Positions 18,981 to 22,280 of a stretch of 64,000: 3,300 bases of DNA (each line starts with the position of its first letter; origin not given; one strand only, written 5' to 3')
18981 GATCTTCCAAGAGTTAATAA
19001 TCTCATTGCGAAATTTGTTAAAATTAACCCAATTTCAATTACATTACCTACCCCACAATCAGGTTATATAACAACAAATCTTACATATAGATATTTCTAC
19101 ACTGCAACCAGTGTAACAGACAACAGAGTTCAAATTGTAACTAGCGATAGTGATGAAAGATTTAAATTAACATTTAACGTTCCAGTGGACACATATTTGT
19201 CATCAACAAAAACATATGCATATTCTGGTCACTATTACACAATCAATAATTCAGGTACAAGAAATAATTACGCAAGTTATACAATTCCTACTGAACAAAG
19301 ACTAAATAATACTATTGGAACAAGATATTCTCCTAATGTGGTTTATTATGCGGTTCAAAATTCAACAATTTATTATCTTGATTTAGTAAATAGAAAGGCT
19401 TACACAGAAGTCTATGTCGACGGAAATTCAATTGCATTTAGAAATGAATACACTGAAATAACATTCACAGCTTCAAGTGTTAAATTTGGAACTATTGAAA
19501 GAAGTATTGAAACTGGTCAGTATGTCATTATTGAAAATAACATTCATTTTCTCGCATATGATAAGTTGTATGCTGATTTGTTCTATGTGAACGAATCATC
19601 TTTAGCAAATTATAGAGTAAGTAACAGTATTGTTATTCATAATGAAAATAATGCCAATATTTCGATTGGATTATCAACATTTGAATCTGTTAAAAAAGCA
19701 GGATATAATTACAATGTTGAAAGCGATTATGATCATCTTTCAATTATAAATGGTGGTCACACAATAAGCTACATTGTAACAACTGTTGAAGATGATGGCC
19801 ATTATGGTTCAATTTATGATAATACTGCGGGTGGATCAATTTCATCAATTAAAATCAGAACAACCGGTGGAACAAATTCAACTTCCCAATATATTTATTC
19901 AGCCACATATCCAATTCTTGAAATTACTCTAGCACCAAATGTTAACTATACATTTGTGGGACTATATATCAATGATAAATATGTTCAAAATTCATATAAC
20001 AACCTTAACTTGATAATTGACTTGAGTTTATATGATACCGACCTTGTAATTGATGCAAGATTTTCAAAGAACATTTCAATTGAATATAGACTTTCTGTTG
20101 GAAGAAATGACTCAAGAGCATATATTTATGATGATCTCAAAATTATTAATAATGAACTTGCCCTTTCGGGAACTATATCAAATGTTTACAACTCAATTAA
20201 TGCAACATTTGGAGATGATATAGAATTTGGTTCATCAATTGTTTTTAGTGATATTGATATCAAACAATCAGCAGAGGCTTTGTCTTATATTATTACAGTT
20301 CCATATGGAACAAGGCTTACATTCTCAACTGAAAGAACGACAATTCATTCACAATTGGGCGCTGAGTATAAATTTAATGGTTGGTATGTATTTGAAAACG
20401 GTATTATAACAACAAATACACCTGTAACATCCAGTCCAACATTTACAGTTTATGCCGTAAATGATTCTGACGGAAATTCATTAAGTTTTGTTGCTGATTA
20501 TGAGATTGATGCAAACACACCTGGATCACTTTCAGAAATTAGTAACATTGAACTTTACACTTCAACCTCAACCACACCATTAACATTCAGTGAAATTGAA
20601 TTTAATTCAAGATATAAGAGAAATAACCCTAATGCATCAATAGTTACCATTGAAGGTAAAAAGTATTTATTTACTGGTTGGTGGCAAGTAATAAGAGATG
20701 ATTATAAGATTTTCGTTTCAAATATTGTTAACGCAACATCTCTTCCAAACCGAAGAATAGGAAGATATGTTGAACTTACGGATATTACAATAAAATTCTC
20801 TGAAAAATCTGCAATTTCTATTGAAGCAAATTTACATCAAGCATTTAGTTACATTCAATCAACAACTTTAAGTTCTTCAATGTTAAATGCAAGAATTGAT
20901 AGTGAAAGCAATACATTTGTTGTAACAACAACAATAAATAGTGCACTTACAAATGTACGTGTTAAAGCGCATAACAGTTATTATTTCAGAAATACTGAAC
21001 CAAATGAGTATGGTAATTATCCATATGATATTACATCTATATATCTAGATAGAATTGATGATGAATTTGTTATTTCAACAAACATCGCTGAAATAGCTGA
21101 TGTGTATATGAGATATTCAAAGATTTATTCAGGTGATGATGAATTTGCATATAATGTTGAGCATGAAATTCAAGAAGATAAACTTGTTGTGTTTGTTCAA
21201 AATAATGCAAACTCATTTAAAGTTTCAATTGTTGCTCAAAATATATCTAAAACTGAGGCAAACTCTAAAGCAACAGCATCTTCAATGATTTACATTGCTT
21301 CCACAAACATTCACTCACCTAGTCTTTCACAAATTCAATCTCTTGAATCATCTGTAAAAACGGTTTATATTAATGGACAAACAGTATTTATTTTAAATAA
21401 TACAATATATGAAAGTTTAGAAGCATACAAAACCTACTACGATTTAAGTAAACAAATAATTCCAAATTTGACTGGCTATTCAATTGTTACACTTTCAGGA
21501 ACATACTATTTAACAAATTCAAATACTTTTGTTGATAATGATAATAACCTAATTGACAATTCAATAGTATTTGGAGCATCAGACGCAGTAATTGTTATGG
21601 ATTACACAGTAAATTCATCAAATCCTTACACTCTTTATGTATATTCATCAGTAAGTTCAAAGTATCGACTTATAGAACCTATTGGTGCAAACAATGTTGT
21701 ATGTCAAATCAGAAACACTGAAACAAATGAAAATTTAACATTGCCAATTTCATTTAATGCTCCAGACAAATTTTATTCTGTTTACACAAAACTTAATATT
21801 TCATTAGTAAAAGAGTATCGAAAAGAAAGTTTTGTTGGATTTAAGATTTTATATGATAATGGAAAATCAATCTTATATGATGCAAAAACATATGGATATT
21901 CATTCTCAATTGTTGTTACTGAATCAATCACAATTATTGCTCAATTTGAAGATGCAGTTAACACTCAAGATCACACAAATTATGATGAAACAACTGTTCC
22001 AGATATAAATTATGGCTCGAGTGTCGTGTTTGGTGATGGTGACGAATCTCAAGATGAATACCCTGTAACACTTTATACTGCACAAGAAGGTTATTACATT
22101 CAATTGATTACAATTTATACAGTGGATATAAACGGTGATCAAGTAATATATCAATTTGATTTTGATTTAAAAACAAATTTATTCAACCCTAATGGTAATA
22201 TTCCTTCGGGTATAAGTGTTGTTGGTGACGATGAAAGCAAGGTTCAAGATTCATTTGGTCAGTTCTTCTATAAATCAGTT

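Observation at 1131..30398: A 9,755-codon uninterrupted ORF encoding a roughly 1.1-MDa lipoprotein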

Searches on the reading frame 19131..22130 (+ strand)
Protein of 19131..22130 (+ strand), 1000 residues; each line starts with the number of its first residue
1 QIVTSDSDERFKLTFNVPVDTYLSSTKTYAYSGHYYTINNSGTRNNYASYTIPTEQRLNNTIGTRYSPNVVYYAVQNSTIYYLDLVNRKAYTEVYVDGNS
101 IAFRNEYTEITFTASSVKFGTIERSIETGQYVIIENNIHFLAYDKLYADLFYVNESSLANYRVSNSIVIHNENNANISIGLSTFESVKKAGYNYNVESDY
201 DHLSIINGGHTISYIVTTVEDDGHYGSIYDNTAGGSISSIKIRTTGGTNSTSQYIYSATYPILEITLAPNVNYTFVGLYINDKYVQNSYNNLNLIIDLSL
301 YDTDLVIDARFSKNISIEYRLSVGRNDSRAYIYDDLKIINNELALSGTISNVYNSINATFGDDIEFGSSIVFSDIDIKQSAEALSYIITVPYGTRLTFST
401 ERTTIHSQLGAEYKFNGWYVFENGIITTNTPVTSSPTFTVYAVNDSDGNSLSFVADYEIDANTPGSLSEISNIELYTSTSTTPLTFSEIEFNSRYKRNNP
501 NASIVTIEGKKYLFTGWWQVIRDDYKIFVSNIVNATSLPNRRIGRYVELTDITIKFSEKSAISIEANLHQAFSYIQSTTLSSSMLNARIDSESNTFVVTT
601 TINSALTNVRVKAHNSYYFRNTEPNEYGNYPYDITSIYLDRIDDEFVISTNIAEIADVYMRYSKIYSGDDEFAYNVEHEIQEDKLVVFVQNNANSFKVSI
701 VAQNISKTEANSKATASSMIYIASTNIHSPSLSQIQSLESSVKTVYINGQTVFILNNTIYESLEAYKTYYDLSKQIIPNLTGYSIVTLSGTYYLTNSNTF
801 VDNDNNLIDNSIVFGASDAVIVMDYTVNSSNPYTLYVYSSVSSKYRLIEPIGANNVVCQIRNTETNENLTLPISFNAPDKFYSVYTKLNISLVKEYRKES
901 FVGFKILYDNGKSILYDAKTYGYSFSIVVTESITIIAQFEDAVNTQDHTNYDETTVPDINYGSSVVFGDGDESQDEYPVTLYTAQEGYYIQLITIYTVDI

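Call 30: search_protein_families(library=pfam, proteins=[window:19131-22130:+], max_evalue=1)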
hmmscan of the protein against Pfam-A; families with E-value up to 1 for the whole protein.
window:19131-22130:+ (1000 aa): 1 family
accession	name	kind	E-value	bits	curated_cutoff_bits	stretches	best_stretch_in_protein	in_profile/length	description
PF18914.6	DUF5666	-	0.021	15.6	27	1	735-762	4-29/60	Domain of unknown function (DUF5666)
